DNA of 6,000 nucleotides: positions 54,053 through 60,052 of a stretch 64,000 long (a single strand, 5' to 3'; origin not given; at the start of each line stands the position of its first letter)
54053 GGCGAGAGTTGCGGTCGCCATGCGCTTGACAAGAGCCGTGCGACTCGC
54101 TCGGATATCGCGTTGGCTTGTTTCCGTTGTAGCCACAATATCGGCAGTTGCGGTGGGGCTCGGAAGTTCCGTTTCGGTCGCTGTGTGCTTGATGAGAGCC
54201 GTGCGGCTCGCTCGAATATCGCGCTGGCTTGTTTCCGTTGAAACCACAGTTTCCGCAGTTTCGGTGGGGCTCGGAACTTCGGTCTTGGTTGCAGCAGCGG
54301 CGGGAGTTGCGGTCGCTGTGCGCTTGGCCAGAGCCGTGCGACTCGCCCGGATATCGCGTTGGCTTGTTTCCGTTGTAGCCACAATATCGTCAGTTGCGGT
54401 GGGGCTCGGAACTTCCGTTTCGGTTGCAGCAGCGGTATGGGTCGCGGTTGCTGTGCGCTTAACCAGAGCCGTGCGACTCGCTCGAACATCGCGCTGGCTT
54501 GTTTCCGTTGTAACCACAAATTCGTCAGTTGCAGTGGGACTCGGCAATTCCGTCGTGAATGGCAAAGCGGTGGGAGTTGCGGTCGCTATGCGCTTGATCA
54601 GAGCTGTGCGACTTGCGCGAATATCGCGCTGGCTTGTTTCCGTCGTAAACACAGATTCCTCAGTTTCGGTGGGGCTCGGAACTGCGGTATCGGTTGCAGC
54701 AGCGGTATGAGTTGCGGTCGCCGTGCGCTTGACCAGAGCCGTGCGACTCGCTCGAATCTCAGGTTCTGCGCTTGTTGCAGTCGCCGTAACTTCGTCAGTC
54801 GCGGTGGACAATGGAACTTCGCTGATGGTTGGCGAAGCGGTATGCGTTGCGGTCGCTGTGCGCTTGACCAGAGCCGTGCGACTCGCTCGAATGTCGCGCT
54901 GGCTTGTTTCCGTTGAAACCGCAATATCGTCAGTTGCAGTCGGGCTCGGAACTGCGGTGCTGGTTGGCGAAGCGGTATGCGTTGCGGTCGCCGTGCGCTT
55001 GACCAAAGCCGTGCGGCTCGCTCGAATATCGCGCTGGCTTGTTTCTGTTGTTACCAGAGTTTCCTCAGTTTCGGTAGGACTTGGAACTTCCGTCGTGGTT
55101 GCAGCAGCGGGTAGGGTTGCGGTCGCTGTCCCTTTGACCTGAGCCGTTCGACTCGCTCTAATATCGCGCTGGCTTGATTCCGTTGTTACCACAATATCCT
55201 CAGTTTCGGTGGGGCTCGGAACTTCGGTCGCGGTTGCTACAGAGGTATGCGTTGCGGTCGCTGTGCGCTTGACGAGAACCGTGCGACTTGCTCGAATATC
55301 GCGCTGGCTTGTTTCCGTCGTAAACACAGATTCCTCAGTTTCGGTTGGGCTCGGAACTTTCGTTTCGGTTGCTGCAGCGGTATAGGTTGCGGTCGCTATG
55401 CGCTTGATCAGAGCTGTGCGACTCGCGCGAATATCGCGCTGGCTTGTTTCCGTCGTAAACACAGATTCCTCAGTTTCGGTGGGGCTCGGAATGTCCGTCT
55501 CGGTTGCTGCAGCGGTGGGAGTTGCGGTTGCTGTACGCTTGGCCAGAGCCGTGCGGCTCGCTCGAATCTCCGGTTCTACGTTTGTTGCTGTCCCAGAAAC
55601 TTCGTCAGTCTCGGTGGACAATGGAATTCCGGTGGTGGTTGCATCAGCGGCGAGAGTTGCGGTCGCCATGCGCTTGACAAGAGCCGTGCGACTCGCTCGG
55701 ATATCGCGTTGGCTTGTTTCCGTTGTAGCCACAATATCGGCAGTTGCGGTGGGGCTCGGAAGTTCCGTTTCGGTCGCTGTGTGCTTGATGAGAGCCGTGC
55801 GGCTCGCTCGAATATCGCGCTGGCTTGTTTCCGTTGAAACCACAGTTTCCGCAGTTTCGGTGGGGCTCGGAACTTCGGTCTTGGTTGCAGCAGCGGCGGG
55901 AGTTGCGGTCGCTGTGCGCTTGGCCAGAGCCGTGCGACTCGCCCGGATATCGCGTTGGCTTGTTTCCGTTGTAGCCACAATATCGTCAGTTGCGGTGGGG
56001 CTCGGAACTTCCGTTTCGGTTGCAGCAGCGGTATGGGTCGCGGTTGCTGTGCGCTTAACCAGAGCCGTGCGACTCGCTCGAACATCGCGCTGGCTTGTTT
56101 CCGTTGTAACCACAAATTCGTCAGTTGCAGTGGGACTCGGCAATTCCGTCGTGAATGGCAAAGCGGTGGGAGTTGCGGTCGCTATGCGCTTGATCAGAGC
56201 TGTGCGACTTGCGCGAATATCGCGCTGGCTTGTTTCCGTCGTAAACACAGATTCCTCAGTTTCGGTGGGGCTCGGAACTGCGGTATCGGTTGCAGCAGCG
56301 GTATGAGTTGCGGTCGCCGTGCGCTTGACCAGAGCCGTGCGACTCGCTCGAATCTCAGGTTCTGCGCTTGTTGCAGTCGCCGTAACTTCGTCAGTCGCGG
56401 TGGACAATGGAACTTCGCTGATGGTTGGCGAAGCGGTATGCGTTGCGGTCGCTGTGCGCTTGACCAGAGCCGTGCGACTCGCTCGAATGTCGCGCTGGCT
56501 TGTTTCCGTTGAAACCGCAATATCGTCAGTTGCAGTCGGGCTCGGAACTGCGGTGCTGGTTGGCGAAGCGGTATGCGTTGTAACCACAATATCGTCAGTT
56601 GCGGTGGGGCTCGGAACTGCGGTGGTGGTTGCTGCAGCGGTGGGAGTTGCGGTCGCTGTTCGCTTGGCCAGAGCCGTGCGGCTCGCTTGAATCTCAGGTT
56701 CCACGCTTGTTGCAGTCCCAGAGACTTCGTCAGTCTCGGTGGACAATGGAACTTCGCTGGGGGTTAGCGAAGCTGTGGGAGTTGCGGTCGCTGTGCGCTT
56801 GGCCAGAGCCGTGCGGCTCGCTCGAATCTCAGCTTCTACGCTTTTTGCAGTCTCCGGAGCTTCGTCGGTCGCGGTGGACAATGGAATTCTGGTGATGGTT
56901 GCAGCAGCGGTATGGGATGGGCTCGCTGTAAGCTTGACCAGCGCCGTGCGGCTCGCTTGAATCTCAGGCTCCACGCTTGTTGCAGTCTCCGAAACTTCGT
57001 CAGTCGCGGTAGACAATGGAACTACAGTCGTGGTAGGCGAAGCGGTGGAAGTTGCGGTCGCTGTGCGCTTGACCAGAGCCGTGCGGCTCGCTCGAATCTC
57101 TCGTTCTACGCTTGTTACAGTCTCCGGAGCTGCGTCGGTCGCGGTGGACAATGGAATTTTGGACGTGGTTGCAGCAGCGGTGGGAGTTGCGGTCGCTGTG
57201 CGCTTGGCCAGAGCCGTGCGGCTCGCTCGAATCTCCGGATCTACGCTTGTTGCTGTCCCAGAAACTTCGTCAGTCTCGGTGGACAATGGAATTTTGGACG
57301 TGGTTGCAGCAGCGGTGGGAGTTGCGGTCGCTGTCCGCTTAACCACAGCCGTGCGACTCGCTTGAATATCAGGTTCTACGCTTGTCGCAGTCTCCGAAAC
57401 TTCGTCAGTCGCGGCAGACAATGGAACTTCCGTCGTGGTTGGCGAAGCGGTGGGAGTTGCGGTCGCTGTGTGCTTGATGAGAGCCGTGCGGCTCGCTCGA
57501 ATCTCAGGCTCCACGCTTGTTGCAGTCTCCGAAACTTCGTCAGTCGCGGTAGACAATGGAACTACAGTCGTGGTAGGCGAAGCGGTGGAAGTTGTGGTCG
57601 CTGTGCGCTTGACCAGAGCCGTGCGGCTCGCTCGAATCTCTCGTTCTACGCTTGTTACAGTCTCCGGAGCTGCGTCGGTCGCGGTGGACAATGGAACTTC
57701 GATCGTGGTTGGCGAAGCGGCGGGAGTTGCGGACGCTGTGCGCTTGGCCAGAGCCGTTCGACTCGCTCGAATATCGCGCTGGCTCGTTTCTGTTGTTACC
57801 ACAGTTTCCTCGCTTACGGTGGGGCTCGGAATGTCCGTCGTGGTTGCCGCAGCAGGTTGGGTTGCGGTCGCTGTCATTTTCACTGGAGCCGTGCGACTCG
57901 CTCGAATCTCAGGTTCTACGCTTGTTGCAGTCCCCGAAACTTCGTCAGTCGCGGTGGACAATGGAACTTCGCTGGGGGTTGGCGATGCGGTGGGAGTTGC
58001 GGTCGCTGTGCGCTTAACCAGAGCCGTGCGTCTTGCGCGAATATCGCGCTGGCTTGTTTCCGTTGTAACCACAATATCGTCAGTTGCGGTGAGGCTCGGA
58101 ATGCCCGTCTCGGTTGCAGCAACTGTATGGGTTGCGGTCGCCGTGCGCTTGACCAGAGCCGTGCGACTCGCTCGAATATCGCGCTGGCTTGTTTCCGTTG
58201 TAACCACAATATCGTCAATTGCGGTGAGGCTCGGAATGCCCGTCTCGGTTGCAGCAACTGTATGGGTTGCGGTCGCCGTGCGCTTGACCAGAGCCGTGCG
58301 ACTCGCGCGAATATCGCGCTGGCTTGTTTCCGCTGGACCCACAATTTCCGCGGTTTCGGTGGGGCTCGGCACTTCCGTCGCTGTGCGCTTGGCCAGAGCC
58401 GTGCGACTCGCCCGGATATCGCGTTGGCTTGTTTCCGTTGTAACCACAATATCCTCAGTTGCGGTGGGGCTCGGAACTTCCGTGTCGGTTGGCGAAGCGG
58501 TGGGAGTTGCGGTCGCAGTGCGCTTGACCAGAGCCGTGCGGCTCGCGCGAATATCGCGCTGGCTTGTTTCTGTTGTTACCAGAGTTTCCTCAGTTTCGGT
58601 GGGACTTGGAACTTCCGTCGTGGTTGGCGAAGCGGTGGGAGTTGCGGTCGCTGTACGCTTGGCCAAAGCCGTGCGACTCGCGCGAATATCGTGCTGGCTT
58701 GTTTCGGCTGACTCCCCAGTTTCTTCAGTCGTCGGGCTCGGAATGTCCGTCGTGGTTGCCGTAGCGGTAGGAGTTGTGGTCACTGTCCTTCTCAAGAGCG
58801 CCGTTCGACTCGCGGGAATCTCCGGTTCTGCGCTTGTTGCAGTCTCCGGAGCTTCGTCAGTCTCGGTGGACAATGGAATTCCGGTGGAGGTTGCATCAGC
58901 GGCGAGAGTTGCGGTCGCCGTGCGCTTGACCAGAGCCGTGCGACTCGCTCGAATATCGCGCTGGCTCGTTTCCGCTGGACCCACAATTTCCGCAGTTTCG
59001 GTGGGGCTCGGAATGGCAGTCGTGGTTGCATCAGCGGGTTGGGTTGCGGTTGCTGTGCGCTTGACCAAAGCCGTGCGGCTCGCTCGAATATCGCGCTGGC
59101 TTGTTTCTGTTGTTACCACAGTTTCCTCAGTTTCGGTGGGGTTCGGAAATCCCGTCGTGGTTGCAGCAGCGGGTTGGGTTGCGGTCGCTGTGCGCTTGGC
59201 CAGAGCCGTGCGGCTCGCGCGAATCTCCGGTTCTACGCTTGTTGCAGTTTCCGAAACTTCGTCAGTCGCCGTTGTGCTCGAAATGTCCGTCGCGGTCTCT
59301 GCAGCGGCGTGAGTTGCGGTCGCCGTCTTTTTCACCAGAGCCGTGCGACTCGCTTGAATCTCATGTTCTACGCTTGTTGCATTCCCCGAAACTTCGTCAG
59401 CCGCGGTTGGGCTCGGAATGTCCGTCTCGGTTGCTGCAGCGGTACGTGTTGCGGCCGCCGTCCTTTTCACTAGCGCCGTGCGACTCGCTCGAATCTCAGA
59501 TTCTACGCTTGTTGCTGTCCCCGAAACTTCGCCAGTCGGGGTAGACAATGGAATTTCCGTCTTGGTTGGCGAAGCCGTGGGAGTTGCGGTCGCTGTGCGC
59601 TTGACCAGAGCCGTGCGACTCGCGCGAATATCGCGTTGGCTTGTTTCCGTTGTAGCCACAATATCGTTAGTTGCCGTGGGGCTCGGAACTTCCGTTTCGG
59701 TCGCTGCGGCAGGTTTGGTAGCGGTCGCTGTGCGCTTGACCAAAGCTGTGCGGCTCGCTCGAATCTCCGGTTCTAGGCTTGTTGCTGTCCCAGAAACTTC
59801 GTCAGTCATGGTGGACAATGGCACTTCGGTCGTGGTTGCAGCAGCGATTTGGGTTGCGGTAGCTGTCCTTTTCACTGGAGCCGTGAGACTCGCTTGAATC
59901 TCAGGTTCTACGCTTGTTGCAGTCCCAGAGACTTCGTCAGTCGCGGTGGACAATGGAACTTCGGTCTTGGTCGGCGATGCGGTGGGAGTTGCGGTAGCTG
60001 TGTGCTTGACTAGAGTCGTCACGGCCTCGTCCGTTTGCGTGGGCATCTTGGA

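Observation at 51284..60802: Giant 3,172-aa membrane-anchored, LysM-terminated protein built from ~57 copies of an unrecognised 45-aa repeat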

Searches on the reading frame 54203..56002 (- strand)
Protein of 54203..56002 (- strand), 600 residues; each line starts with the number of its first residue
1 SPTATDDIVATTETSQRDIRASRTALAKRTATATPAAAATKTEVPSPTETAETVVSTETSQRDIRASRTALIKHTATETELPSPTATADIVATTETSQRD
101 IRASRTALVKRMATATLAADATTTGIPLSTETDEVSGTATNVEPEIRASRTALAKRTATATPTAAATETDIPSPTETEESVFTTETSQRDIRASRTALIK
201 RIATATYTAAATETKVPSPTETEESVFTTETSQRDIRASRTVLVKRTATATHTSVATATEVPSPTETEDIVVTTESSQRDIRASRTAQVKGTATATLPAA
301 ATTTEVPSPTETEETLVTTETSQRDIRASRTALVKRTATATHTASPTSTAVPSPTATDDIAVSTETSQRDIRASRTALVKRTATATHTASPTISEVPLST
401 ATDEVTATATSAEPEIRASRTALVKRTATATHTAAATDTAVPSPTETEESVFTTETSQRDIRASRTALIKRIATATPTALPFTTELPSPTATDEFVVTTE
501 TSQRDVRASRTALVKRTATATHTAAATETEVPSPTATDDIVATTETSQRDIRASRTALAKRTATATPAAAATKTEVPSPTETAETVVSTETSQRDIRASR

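Call 11: search_protein_families(library=pfam, proteins=[window:54203-56002:-], max_evalue=10)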
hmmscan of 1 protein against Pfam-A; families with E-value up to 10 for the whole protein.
window:54203-56002:- (600 aa): 1 family
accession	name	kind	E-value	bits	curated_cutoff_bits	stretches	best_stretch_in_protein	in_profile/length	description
PF09398.16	FOP_dimer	-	2.2e-08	34.7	29.4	0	224-247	38-61/81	FOP N terminal dimerisation domain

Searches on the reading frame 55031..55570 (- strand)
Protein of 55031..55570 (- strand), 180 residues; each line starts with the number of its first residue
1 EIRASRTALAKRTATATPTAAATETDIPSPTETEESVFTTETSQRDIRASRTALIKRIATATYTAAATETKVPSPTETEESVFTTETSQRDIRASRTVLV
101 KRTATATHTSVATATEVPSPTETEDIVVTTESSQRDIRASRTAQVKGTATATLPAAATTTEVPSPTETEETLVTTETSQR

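Call 54: predict_structure(alignment_id=A4)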
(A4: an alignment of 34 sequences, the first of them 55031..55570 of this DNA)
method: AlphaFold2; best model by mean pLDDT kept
length: 180 residues; sequences in the alignment: 34
mean_pLDDT: 57.1   pTM: 0.45
mean pLDDT of the five models: 57.1, 35.8, 34.5, 33.2, 27.7
residues with pLDDT >= 90: 0; 70-90: 33; 50-70: 90; < 50: 57
segments of 3 or more residues with pLDDT < 50: 14-29, 63-71, 108-116, 152-166
pLDDT, mean of each block of 10 residues (from residue 1): 50 44 44 66 62 68 46 61 70 69 61 47 69 63 66 41 46 53
secondary structure, 60 per line:
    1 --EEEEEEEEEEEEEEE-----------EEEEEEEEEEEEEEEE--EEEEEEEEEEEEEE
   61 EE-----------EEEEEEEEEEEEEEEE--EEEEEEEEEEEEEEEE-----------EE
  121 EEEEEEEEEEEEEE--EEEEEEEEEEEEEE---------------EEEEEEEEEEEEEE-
elements in order: E3-17 E29-44 E47-62 E74-89 E92-107 E119-134 E137-150 E166-179

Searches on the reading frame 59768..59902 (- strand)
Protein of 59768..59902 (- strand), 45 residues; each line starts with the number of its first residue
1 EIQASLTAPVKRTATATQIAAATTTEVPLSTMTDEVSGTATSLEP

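Call 42: search_protein_representatives(alignment_id=A2)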
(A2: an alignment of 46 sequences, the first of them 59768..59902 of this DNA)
Query: 46 sequences, 45 profile positions. Proteins with E-value up to 0.001 (for the whole library): 10; up to 1e-10: 6; up to 1e-30: 1. The best 10 are listed.
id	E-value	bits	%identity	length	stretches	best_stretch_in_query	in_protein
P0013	4.1e-33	129.0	-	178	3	1-45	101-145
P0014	9.4e-23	95.9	-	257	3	1-30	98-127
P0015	2.1e-21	91.6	-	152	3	1-21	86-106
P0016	1.3e-18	82.6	-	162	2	1-43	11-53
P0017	2.1e-18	82.0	-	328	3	1-43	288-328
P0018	1.6e-12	63.1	-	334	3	7-45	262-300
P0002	1.3e-10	57.0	-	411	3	1-45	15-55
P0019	6.1e-10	54.9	-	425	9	15-39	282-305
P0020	3.3e-06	42.9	-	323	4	15-37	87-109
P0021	3.6e-06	42.8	-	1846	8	4-18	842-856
